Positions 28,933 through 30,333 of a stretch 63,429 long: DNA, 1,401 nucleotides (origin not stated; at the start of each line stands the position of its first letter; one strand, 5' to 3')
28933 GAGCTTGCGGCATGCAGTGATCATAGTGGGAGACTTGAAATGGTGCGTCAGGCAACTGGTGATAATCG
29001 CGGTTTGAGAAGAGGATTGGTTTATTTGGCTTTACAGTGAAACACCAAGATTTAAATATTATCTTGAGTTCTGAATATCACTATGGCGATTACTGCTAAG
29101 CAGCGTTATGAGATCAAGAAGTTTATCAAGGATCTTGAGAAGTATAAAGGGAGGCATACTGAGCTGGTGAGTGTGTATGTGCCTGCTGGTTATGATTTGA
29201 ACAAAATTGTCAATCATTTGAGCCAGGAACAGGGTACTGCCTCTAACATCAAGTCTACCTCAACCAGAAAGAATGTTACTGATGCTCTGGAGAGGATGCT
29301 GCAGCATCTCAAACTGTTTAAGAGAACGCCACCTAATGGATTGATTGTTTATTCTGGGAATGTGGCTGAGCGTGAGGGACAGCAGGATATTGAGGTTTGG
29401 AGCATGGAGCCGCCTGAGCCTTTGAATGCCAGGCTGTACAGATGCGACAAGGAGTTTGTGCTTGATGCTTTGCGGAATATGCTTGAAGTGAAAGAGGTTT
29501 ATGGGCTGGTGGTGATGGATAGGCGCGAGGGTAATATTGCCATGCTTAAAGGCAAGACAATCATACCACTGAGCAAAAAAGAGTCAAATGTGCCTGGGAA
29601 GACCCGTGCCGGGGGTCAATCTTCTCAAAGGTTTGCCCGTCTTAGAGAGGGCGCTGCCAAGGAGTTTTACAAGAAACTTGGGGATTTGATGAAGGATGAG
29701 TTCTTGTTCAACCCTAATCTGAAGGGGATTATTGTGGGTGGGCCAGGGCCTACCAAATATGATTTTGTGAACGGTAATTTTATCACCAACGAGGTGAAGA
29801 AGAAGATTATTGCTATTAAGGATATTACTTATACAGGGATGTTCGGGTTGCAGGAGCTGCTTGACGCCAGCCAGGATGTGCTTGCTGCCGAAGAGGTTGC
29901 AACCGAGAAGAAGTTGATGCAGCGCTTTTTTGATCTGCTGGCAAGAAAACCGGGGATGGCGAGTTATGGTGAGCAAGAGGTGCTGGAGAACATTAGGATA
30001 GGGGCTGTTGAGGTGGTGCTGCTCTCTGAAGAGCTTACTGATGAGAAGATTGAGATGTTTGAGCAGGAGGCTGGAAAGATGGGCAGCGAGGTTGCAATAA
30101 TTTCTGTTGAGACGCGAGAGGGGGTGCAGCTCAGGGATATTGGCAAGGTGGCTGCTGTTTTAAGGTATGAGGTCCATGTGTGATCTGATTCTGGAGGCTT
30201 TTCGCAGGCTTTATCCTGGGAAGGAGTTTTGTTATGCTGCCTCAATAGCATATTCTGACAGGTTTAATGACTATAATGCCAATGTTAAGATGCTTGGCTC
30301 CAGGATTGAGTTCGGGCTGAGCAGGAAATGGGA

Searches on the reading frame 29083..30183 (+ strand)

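Call 30: search_protein_families(library=pfam, max_evalue=0.001, proteins=[window:29083-30183:+])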
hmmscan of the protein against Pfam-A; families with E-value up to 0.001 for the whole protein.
window:29083-30183:+ (366 aa): 5 families
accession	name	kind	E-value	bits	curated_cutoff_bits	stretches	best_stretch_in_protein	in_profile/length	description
PF03464.20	eRF1_2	-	7.4e-38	130.3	27.1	1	140-268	2-132/133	eRF1 domain 2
PF03465.20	eRF1_3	-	5.1e-19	69.2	25.8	1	273-364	2-106/106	eRF1 domain 3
PF03463.20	eRF1_1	-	2.8e-18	66.5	23.8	1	13-134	2-123/123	eRF1 domain 1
PF18859.6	acVLRF1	-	1.9e-09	38.3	27.1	1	143-220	5-81/130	Actinobacteria/chloroflexi VLRF1 release factor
PF18854.6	baeRF_family10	-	3e-08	34.5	27.1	1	130-223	6-101/143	Bacterial archaeo-eukaryotic release factor family 10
